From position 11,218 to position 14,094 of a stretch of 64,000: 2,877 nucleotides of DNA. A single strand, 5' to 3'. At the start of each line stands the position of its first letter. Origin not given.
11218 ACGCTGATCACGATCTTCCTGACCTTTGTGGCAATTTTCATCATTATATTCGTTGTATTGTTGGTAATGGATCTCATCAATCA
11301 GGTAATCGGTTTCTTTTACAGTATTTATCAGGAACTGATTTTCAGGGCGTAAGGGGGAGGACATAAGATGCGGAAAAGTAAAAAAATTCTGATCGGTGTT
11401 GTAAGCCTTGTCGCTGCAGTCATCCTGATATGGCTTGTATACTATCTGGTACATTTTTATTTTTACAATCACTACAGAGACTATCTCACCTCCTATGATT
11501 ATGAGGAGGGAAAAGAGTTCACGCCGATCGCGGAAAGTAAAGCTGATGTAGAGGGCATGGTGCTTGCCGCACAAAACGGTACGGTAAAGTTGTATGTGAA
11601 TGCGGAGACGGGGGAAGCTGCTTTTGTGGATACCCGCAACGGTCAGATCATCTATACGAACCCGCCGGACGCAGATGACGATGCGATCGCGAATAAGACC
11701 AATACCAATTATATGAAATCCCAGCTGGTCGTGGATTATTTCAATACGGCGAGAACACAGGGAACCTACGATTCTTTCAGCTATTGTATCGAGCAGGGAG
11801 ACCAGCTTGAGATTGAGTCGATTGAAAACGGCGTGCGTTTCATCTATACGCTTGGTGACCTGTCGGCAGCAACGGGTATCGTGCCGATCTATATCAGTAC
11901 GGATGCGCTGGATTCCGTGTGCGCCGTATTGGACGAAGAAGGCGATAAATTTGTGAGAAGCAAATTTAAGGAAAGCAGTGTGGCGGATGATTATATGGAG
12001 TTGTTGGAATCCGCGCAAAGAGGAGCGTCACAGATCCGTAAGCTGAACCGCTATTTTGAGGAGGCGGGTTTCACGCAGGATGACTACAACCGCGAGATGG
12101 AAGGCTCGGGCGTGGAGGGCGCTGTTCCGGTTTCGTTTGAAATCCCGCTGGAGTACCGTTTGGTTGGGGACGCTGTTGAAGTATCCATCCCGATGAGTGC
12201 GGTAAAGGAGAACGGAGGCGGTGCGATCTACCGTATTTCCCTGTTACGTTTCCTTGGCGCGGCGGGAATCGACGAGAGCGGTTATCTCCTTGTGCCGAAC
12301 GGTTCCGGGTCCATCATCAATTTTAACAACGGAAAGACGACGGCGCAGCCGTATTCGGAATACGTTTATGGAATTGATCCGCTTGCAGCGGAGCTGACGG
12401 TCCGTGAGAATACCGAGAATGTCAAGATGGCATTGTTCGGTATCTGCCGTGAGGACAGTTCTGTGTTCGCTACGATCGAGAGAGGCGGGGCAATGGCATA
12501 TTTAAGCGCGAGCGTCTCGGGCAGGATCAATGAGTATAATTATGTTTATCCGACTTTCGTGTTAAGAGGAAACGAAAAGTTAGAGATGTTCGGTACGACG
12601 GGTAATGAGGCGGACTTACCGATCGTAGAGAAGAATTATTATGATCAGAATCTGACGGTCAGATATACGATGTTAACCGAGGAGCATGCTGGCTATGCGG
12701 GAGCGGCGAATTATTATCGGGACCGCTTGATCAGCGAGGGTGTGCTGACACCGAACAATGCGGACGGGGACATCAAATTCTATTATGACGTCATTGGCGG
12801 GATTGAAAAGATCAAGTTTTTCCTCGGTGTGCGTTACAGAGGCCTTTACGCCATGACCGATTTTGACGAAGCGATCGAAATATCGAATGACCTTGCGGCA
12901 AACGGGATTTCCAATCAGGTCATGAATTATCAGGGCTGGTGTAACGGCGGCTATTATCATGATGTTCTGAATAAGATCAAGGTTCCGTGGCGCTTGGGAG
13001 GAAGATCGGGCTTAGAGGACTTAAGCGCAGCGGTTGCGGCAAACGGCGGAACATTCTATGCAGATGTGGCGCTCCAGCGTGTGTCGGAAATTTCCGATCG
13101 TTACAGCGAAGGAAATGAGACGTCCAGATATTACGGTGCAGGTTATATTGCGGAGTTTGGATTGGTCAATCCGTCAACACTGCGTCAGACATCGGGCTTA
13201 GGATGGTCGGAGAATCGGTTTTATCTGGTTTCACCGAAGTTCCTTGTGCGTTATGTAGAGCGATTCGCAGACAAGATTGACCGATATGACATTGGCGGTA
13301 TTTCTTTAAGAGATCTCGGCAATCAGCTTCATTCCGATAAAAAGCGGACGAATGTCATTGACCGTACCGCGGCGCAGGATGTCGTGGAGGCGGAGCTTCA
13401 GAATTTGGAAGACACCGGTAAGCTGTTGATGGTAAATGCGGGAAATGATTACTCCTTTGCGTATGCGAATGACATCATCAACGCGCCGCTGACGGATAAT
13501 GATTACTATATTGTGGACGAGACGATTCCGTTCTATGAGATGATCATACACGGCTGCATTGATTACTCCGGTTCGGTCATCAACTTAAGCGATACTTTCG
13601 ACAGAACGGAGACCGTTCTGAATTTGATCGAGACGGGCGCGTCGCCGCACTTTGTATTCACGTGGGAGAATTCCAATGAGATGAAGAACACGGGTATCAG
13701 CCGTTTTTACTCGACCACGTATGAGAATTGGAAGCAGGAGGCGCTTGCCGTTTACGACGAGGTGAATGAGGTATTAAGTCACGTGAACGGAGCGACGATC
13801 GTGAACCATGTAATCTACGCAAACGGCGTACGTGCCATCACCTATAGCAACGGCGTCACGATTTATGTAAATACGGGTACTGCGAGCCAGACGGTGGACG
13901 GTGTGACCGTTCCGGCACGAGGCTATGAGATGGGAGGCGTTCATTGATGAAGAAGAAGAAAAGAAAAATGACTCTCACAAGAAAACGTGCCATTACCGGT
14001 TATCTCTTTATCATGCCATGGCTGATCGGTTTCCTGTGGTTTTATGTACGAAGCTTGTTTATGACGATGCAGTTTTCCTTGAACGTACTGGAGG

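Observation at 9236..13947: Translationally coupled NHL-propeller / Yip1 / ~860-aa unknown-protein trio between two sugar ABC importers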

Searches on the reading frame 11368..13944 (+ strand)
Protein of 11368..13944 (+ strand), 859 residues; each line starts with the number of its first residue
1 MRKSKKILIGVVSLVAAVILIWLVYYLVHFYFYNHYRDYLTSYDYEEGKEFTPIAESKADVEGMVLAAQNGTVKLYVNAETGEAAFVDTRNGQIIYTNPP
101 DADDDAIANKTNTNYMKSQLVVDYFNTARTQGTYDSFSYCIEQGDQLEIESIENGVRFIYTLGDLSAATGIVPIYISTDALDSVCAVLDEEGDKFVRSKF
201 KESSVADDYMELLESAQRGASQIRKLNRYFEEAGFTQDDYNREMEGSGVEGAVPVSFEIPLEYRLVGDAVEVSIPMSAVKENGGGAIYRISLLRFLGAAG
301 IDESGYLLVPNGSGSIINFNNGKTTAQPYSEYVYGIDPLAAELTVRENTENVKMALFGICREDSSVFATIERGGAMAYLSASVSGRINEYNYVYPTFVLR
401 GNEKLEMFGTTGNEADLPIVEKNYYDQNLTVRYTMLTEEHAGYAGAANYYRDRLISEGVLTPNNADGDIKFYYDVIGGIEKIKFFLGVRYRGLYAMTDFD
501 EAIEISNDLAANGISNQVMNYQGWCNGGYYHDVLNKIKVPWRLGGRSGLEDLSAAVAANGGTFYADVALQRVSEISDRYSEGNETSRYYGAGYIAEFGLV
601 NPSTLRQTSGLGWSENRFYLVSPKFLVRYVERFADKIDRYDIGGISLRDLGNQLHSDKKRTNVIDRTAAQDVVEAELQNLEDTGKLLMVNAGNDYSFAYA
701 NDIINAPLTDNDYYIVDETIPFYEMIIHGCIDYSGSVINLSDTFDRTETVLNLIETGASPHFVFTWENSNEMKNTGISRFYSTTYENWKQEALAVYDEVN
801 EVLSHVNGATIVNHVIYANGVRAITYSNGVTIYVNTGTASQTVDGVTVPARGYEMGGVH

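Call 8: search_protein_families(library=pfam, proteins=[window:11368-13944:+], max_evalue=0.01)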
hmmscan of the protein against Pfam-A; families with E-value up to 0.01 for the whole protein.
window:11368-13944:+ (859 aa): 1 family
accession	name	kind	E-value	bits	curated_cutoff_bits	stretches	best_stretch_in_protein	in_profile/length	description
PF18952.6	DUF5696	-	4e-199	663.5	25.6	1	238-853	2-612/612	Family of unknown function (DUF5696)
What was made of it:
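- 11368..13947 (+): DUF5696 protein (859 aa): N-terminal TM signal anchor and an extracellular GH129/GH101-like ectodomain (N-terminal beta-sandwich, (beta/alpha)8 barrel, C-terminal beta-sandwich). PF18952 4e-199 (call 8).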

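Call 10: search_solved_structures(query=window:11368-13944:+, max_evalue=1)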
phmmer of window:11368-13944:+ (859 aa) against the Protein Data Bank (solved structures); distinct sequences matched with E-value up to 1: 1.
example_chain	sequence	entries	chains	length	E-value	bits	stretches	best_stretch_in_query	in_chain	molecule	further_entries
4x0k_H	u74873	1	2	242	0.69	11.1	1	340-433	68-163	Fab fragment heavy chain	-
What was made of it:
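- On CAZy GH129: The single sequence gives no PDB hit (call 10).
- Tried and rejected: The single DUF5696 sequence gave nothing against PDB sequences (call 10).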

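Call 11: search_protein_families(library=ncbifam, proteins=[window:11368-13944:+], max_evalue=0.01)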
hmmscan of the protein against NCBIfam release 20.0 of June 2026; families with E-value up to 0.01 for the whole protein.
window:11368-13944:+ (859 aa): 0 families

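Call 13: find_homologous_proteins(query=window:11368-13944:+, max_evalue=0.00001)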
Query window:11368-13944:+ (859 aa): 1169 proteins with E <= 0.00001 among 8000 candidates; the best 120 are listed.
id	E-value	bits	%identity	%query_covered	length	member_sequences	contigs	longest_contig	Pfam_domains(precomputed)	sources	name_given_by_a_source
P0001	0.0e+0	1808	92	100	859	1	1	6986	PF18952.7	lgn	-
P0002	0.0e+0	1796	91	100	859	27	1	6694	PF18952.7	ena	-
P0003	0.0e+0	1774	90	100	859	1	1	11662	PF18952.7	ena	-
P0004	0.0e+0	1757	89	100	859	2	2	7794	PF18952.7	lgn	-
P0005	0.0e+0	1731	87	100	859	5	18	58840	PF18952.7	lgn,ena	-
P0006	0.0e+0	1720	87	100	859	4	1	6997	PF18952.7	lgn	-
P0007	0.0e+0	1716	86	100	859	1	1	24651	PF18952.7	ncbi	-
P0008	0.0e+0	1715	86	100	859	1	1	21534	PF18952.7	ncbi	-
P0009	0.0e+0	1714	86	100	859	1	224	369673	PF18952.7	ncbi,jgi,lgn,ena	jgi:hypothetical protein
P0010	0.0e+0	1712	86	100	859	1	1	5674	PF18952.7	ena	-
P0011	0.0e+0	1712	86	100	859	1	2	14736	PF18952.7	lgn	-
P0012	0.0e+0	1710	86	100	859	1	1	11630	PF18952.7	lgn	-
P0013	0.0e+0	1710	86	100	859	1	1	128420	PF18952.7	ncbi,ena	-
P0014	0.0e+0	1710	86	100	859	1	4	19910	PF18952.7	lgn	-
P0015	0.0e+0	1709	86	100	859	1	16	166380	PF18952.7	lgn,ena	-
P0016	0.0e+0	1709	87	100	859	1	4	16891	PF18952.7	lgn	-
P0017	0.0e+0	1708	86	100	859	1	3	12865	PF18952.7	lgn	-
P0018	0.0e+0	1708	86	100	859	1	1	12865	PF18952.7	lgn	-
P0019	0.0e+0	1707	87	100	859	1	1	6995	PF18952.7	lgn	-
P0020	0.0e+0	1707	86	100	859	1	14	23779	PF18952.7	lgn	-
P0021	0.0e+0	1706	86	100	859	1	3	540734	PF18952.7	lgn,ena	-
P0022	0.0e+0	1705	86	100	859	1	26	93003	PF18952.7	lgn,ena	-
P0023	0.0e+0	1704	86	100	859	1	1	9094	PF18952.7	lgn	-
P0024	0.0e+0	1701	86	100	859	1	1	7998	PF18952.7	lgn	-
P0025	0.0e+0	1694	85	100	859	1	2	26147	PF18952.7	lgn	-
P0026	0.0e+0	1691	85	100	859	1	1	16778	PF18952.7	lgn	-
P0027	0.0e+0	1625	82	100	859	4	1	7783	PF18952.7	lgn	-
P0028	0.0e+0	1619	82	100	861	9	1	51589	PF18952.7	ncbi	-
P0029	0.0e+0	1538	87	89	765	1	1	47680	PF18952.7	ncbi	-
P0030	0.0e+0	1467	76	100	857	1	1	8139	PF18952.7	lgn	-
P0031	0.0e+0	1466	75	100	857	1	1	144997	PF18952.7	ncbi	-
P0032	0.0e+0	1466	75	100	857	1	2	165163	PF18952.7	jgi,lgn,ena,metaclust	metaclust:\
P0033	0.0e+0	1465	75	100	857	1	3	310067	PF18952.7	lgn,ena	-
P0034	0.0e+0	1458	75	100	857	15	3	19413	PF18952.7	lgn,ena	-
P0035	0.0e+0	1447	74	100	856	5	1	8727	PF18952.7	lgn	-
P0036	0.0e+0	1444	74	100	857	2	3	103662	PF18952.7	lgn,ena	-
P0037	0.0e+0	1443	74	100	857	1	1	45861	PF18952.7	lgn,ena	-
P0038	0.0e+0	1437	73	100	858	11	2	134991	PF18952.7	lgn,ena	-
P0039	0.0e+0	1410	72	100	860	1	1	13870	PF18952.7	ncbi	-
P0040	0.0e+0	1397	71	100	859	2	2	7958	PF18952.7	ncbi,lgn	-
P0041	0.0e+0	1397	71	100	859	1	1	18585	PF18952.7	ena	-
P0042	0.0e+0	1394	70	100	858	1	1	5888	PF18952.7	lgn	-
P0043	0.0e+0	1392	71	100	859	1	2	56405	PF18952.7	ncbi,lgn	-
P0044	0.0e+0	1392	71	100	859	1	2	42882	PF18952.7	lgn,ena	-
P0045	0.0e+0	1392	70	100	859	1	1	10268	PF18952.7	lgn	-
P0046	0.0e+0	1391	71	100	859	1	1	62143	PF18952.7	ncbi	-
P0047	0.0e+0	1391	70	100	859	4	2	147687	PF18952.7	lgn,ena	-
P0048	0.0e+0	1389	70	100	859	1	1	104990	PF18952.7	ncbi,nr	ncbi:MAG: DUF5696 domain-containing protein [Lachnospiraceae bacterium]|nr:DUF5696 domain-containing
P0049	0.0e+0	1388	71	100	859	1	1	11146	PF18952.7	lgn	-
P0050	0.0e+0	1387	70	100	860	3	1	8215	PF18952.7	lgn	-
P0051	0.0e+0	1386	71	100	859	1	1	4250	PF18952.7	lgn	-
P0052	0.0e+0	1385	69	100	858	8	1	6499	PF18952.7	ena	-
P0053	0.0e+0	1385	70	100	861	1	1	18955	PF18952.7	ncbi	ncbi:MAG: DUF5696 domain-containing protein [Suilimivivens sp.]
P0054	0.0e+0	1384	70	100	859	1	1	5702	PF18952.7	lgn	-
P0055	0.0e+0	1378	70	100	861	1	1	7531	PF18952.7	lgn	-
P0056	0.0e+0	1377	70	100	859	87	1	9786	PF18952.7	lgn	-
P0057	0.0e+0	1373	70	100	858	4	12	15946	PF18952.7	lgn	-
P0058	0.0e+0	1372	70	100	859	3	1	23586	PF18952.7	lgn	-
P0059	0.0e+0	1372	70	100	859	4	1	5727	PF18952.7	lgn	-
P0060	0.0e+0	1372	69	100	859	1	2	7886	PF18952.7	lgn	-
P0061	0.0e+0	1370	70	100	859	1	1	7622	PF18952.7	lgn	-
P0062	0.0e+0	1368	69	100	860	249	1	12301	PF18952.7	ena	-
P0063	0.0e+0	1367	69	100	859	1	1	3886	PF18952.7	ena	-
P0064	0.0e+0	1366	69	100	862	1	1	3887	PF18952.7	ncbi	-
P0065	0.0e+0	1364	69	100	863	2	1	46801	PF18952.7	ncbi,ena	-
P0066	0.0e+0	1362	69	100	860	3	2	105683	PF18952.7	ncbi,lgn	-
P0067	0.0e+0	1361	69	100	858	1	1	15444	PF18952.7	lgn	-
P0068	0.0e+0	1360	69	100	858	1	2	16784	PF18952.7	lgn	-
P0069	0.0e+0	1360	69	100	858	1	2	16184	PF18952.7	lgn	-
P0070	0.0e+0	1359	69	100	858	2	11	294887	PF18952.7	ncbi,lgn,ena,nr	ncbi:MAG: hypothetical protein IJO65_12005 [Lachnospiraceae bacterium]|nr:hypothetical protein [Lach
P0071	0.0e+0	1359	69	100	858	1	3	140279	PF18952.7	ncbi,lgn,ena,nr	ncbi:MAG: hypothetical protein J6C64_00990 [Lachnospiraceae bacterium]|nr:hypothetical protein [Lach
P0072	0.0e+0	1358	69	100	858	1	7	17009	PF18952.7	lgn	-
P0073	0.0e+0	1357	69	100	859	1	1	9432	PF18952.7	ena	-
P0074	0.0e+0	1356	69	100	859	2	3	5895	PF18952.7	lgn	-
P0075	0.0e+0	1356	69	100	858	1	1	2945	PF18952.7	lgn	-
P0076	0.0e+0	1356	69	100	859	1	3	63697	PF18952.7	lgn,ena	-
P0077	0.0e+0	1356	68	100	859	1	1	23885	PF18952.7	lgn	-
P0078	0.0e+0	1355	69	100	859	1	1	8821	PF18952.7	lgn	-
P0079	0.0e+0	1353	69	100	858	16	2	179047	PF18952.7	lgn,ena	-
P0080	0.0e+0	1353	69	100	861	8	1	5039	PF18952.7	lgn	-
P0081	0.0e+0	1352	68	100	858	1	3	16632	PF18952.7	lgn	-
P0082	0.0e+0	1351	69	100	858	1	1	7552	PF18952.7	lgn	-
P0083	0.0e+0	1351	69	100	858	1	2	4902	PF18952.7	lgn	-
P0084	0.0e+0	1349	69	100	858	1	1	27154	PF18952.7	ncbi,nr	ncbi:MAG: DUF5696 domain-containing protein [Bacillota bacterium]|nr:DUF5696 domain-containing prote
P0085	0.0e+0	1349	68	100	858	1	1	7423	PF18952.7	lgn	-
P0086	0.0e+0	1349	68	100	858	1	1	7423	PF18952.7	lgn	-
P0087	0.0e+0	1349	68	100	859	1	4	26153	PF18952.7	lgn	-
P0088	0.0e+0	1349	68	100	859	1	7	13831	PF18952.7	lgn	-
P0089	0.0e+0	1348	69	100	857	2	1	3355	PF18952.7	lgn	-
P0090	0.0e+0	1347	68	100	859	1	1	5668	PF18952.7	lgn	-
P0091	0.0e+0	1347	68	100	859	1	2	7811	PF18952.7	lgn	-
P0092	0.0e+0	1347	69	100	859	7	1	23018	PF18952.7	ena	-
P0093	0.0e+0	1347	68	100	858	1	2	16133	PF18952.7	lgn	-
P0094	0.0e+0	1346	68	100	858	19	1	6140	PF18952.7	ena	-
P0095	0.0e+0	1345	69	100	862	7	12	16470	PF18952.7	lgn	-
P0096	0.0e+0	1345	68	100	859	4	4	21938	PF18952.7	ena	-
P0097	0.0e+0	1345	68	100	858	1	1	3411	PF18952.7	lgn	-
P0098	0.0e+0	1344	68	100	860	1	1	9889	PF18952.7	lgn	-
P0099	0.0e+0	1343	69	100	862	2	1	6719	PF18952.7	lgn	-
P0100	0.0e+0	1343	68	100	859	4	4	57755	PF18952.7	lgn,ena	-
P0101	0.0e+0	1342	68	100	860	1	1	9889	PF18952.7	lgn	-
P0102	0.0e+0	1342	68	100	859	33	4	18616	PF18952.7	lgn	-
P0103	0.0e+0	1341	68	100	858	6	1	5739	PF18952.7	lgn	-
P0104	0.0e+0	1338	68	100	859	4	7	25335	PF18952.7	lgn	-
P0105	0.0e+0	1336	68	100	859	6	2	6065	PF18952.7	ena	-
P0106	0.0e+0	1335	68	100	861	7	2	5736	PF18952.7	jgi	jgi:hypothetical protein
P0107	0.0e+0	1334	67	100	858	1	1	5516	PF18952.7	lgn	-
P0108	0.0e+0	1332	68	100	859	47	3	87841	PF18952.7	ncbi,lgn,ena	-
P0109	0.0e+0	1332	67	100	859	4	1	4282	PF18952.7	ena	-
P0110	0.0e+0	1331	67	100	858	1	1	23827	PF18952.7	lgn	-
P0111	0.0e+0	1331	67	100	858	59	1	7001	PF18952.7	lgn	-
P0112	0.0e+0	1331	68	100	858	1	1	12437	PF18952.7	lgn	-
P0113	0.0e+0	1330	68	100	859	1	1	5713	PF18952.7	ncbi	-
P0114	0.0e+0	1329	69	100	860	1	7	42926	PF18952.7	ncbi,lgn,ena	-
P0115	0.0e+0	1328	68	100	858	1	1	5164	PF18952.7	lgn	-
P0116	0.0e+0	1328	67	100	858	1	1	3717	PF18952.7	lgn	-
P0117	0.0e+0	1327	67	100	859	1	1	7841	PF18952.7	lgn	-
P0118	0.0e+0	1327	68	100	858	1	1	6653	PF18952.7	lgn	-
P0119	0.0e+0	1326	68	100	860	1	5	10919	PF18952.7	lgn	-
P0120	0.0e+0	1326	68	100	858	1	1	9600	PF18952.7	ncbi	-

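Call 23: search_protein_representatives(protein=window:11368-13944:+)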
Query: 859 residues. Proteins with E-value up to 0.001 (for the whole library): 4706; up to 1e-10: 4003; up to 1e-30: 2733. The best 150 are listed.
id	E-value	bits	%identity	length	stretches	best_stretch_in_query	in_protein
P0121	0.0e+00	1101.0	56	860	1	1-857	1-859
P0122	7.2e-283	957.1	51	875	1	6-853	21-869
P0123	3.0e-261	885.6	48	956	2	302-858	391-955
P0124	8.2e-249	844.5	46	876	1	7-858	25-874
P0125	8.9e-248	841.1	47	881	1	6-857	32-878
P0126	4.9e-234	795.6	46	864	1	3-854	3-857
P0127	1.5e-229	780.8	46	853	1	4-855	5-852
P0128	1.7e-229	780.6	45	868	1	1-858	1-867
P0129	4.4e-225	766.0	48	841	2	255-856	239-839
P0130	3.3e-217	740.0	43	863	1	4-855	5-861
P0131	3.7e-212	723.2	44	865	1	1-853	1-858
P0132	5.3e-208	709.5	42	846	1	4-856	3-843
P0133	1.4e-203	694.9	43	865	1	7-853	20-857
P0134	5.7e-200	682.9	53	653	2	256-715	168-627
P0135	8.6e-197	672.4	42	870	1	11-857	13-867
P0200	1.5e-108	380.5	31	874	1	61-853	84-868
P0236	3.7e-100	352.8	34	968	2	222-850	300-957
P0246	1.4e-98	347.6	28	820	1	63-852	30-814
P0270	2.6e-95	336.8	33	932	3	287-857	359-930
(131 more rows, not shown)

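Call 28: find_related_loci(query=A2, collection=genome_contigs, flank=10000)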
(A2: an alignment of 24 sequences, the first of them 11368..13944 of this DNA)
Query A2 (859 aa) in genome_contigs; peptide patterns used: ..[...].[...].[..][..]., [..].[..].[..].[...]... (x = any residue, [..] = any of these).
599 stretches matched a pattern (row limit reached: there are more); 593 encode a relative of the query (tblastn E <= 1e-3); the best 80 are kept; 80 distinct loci.
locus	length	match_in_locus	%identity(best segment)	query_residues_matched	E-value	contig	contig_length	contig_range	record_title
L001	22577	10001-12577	95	1-859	0e+0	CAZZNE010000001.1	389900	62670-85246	MAG TPA_asm: uncultured Clostridium sp. isolate SRP199465_co1_706 genome assembly, contig: NODE_8_length_389900_cov_49.0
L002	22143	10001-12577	89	1-859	0e+0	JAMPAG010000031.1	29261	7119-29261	MAG: bacterium isolate NALB_7813_21 Scaffold_#31__SCF_031___29261_bp, whole genome shotgun sequence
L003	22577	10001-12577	87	1-859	0e+0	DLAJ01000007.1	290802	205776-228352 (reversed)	MAG TPA_asm: Lachnospiraceae bacterium UBA7050 UBA7050_contig_234, whole genome shotgun sequence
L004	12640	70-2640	75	1-859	0e+0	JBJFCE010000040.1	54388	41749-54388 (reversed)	MAG: Lachnospiraceae bacterium isolate PUUB56_bin.002 NODE_270_length_54388_cov_18.540795, whole genome shotgun sequence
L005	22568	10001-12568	74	1-858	0e+0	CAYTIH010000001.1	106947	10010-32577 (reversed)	MAG TPA_asm: uncultured Clostridium sp. isolate SRP222994_co1_97 genome assembly, contig: NODE_158_length_106947_cov_10.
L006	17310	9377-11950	70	1-859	0e+0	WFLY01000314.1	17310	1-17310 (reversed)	MAG: Bacillota bacterium isolate MAG234 MERGED_204579, whole genome shotgun sequence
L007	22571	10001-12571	70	1-857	0e+0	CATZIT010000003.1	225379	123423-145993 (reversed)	MAG TPA_asm: uncultured Roseburia sp. isolate ERR9578237_bin.23_MetaWRAP_v1.3_MAG genome assembly, contig: ERZ18533844.2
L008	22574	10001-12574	70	1-859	0e+0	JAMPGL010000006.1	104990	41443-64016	MAG: Lachnospiraceae bacterium isolate NALB_7863_6 Scaffold_#6__SCF_006___104990_bp, whole genome shotgun sequence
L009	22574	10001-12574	69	1-858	0e+0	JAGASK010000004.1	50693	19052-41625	MAG: Lachnospiraceae bacterium isolate RGIG8731 Water_deer_Colon-4__c16317, whole genome shotgun sequence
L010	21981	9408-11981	69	1-858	0e+0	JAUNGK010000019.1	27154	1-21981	MAG: Bacillota bacterium isolate S26M_St_54 NODE_1285_length_27154_cov_5.457729, whole genome shotgun sequence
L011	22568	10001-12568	68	1-857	0e+0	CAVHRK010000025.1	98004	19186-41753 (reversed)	Anaerobutyricum sp. isolate H07651-L1_cleanbin_000002 genome assembly, contig: Spades_H07651-L1_contig_29, whole genome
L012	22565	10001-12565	69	3-858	0e+0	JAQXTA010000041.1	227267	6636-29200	MAG: Lachnospiraceae bacterium isolate SUG1497 k141_7555042, whole genome shotgun sequence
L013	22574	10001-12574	68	1-858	0e+0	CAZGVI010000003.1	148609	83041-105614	MAG TPA_asm: uncultured Acetatifactor sp. isolate SRP287540_co1_466 genome assembly, contig: NODE_35_length_148609_cov_2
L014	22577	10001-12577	68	1-859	0e+0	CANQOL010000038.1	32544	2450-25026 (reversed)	MAG: uncultured Acetatifactor sp. isolate Lapin-032__bin56 genome assembly, contig: Lapin-032__NODE_2219_length_32544_co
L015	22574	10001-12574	69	1-857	0e+0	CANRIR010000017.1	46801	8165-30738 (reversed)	MAG: uncultured Marvinbryantia sp. isolate Lapin-019__bin20 genome assembly, contig: Lapin-019__NODE_395_length_46801_co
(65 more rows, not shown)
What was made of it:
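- Tried and rejected: I repeated it with a closer alignment (call 28).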

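Call 34: find_encoding_contigs(protein=P0200, flank=10000, max_places=3)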
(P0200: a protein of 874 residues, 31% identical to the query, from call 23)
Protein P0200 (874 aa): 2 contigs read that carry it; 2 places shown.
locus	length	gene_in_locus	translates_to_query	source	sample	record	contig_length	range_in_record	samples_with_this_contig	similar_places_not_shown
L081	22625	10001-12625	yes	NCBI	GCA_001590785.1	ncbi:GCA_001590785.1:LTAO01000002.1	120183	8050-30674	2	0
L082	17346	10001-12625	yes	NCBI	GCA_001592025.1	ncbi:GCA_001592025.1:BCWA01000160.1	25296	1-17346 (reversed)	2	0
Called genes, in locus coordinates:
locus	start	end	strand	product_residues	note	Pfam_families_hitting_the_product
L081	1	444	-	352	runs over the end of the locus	PF13039:DUF3900, PF13037:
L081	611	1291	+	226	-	PF00160:Pro_isomerase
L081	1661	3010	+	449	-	PF01547:SBP_bac_1, PF13416:SBP_bac_8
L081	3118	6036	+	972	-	PF01547:SBP_bac_1, PF13416:SBP_bac_8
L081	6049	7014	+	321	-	PF00528:BPD_transp_1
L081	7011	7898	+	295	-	PF00528:BPD_transp_1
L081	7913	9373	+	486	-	PF01436:NHL (weak)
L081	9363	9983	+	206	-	PF04893:Yip1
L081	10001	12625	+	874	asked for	PF18952:DUF5696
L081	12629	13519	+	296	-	PF00528:BPD_transp_1 (weak)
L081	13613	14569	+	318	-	PF00528:BPD_transp_1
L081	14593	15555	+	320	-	PF22612:GH113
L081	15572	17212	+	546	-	PF02927:CelD_N, PF00759:Glyco_hydro_9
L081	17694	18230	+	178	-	PF07609:DUF1572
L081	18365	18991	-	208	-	PF04854:DUF624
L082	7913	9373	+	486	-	PF01436:NHL (weak)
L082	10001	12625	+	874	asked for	PF18952:DUF5696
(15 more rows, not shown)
